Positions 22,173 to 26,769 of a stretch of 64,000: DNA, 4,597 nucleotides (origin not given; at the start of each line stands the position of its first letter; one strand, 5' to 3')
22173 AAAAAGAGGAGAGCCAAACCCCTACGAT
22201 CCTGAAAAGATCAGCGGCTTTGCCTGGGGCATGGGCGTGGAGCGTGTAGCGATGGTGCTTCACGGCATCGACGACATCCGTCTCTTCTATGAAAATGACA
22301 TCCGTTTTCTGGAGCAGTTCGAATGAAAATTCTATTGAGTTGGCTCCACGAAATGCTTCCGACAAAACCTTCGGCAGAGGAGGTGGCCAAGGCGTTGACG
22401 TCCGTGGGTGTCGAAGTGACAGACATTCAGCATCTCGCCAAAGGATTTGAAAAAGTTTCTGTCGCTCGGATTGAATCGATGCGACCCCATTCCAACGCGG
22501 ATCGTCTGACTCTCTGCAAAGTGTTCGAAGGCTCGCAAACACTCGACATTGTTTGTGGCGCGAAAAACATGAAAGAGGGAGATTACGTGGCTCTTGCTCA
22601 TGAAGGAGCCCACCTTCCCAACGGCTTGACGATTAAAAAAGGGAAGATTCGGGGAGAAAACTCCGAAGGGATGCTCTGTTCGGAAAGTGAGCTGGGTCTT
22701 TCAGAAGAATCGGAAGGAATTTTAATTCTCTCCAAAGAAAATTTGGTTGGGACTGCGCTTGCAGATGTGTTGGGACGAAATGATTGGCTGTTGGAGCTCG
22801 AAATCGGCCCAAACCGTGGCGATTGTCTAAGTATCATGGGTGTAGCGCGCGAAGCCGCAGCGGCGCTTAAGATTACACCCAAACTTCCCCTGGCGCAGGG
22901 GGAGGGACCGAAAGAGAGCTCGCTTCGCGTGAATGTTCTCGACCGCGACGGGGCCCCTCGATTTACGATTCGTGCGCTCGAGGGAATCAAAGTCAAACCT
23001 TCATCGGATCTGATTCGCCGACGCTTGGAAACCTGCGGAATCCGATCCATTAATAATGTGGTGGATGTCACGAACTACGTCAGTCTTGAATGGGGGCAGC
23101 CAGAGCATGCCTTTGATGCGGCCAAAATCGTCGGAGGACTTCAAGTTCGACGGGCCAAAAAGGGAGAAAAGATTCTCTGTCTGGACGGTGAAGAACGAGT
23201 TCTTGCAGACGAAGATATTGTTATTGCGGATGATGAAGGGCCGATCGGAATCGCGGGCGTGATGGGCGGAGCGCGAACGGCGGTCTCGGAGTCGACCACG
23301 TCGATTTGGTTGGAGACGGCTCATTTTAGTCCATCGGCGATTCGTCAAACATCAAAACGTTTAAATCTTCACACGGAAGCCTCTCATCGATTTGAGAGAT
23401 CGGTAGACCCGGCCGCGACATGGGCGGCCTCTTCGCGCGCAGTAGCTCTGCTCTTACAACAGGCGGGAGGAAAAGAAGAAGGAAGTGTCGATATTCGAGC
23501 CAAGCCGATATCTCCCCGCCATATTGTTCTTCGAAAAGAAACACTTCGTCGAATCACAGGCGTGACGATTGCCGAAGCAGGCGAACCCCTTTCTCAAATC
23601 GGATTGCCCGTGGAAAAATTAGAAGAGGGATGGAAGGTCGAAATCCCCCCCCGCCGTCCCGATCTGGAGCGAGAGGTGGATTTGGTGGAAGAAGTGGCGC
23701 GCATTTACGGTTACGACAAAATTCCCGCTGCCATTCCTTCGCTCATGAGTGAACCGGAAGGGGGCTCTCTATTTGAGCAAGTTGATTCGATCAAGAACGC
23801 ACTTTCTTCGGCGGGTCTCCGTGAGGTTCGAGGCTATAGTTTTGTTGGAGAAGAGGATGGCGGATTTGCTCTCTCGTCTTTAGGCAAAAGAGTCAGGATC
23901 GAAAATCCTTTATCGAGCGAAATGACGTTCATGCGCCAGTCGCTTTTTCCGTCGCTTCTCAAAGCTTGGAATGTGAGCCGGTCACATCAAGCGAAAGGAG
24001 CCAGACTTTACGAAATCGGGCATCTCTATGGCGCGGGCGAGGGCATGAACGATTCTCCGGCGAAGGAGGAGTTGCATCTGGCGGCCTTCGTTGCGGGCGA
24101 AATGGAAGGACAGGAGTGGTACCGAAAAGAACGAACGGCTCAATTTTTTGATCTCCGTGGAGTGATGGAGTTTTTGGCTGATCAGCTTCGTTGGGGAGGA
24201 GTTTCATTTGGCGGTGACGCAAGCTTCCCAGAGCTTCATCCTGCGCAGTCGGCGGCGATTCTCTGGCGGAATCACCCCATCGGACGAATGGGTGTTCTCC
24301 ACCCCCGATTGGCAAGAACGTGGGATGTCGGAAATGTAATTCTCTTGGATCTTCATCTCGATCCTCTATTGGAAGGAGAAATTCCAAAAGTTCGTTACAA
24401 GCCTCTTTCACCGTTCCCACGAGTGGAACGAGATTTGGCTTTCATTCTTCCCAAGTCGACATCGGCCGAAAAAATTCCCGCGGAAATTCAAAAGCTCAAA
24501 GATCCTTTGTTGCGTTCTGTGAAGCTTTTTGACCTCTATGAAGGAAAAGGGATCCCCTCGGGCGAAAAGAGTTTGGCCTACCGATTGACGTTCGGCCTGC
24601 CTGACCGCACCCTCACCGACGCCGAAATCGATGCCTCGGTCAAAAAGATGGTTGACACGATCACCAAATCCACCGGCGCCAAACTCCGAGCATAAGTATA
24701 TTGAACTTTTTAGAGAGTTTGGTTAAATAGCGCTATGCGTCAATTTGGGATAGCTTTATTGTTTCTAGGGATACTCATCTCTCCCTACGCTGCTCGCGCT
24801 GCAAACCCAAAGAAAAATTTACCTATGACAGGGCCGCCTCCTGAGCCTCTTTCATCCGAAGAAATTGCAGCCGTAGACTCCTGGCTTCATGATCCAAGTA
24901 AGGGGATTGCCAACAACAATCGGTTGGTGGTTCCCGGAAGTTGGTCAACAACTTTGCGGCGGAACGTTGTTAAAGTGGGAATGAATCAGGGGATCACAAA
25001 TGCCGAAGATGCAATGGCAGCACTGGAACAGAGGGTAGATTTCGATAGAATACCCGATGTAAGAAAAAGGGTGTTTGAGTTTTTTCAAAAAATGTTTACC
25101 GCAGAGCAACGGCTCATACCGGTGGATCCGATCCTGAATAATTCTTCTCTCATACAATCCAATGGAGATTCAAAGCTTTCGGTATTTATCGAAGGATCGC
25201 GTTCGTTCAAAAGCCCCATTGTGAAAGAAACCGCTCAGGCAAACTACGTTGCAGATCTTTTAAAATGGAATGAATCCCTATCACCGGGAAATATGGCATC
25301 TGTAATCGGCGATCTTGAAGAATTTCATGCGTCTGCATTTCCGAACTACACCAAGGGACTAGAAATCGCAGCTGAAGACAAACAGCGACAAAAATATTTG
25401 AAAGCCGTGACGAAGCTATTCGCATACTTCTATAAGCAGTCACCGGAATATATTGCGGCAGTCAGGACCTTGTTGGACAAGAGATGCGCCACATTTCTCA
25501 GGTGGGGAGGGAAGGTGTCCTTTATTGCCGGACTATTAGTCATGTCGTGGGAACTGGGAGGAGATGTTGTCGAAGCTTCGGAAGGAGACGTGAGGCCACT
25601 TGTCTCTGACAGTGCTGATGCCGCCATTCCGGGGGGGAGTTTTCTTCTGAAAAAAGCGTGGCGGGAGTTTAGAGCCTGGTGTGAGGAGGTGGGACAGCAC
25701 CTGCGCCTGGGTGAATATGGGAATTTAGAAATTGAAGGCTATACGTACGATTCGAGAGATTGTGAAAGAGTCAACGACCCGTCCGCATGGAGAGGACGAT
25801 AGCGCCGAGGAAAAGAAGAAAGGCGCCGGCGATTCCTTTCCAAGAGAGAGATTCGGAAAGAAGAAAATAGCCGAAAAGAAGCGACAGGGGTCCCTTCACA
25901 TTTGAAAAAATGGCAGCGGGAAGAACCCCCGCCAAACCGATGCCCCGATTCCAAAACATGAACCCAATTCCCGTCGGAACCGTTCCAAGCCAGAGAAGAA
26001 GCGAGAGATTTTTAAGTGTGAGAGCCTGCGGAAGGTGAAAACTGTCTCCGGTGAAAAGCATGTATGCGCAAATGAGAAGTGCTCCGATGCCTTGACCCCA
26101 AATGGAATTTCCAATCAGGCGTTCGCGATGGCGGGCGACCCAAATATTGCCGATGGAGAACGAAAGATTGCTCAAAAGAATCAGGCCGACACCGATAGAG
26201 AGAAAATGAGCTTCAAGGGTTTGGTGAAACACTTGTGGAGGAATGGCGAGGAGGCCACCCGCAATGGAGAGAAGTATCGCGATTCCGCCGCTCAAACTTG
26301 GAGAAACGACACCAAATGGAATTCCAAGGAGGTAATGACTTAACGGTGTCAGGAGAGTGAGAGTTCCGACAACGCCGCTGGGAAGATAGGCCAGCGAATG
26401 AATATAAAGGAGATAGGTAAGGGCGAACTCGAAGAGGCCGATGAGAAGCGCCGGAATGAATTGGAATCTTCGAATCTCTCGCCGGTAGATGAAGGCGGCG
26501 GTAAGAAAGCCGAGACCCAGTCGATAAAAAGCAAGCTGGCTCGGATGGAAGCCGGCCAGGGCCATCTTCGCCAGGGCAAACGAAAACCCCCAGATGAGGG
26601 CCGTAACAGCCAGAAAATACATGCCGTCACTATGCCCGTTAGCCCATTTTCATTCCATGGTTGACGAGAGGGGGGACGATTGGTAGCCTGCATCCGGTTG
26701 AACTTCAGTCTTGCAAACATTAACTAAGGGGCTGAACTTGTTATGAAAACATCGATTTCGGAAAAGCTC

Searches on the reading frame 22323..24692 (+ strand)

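Call 33: search_protein_families(library=ncbifam, proteins=[window:22323-24692:+], max_evalue=0.00001)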
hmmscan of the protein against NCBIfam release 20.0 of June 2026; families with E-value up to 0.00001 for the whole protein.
window:22323-24692:+ (790 aa): 7 families
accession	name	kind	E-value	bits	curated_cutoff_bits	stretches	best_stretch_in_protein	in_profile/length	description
TIGR00472.1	pheT_bact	equivalog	1.2e-225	751.5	402.65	1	1-789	1-798/798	phenylalanine--tRNA ligase subunit beta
NF001882.0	PRK00629.5-4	equivalog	1e-60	206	527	1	8-566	8-558/725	phenylalanine--tRNA ligase subunit beta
NF045760.1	YtpR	equivalog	3.4e-34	118.3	100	1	36-145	80-184/185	YtpR family tRNA-binding protein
TIGR00471.1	pheT_arch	equivalog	2.3e-23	82.5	282.65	1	406-670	285-537/551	phenylalanine--tRNA ligase subunit beta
NF045867.1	PheT_Nterm_rel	equivalog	2.7e-16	60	120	1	40-126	84-170/171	TyrS-associated PheT N-terminal domain-related protein TapR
NF001879.0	PRK00629.5-1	equivalog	8.9e-11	41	840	1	18-185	19-190/718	phenylalanine--tRNA ligase subunit beta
TIGR00469.1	pheS_mito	equivalog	9.2e-07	27.8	258.35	1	691-777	350-439/451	phenylalanine--tRNA ligase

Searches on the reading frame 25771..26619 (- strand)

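Call 101: search_protein_families(library=pfam, proteins=[window:25771-26619:-], max_evalue=0.0001)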
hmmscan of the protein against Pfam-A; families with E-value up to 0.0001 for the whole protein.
window:25771-26619:- (282 aa): 1 family
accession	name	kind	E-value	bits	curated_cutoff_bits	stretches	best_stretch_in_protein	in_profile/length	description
PF00892.27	EamA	-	3e-22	79.8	28.2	2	2-124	6-132/135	EamA-like transporter family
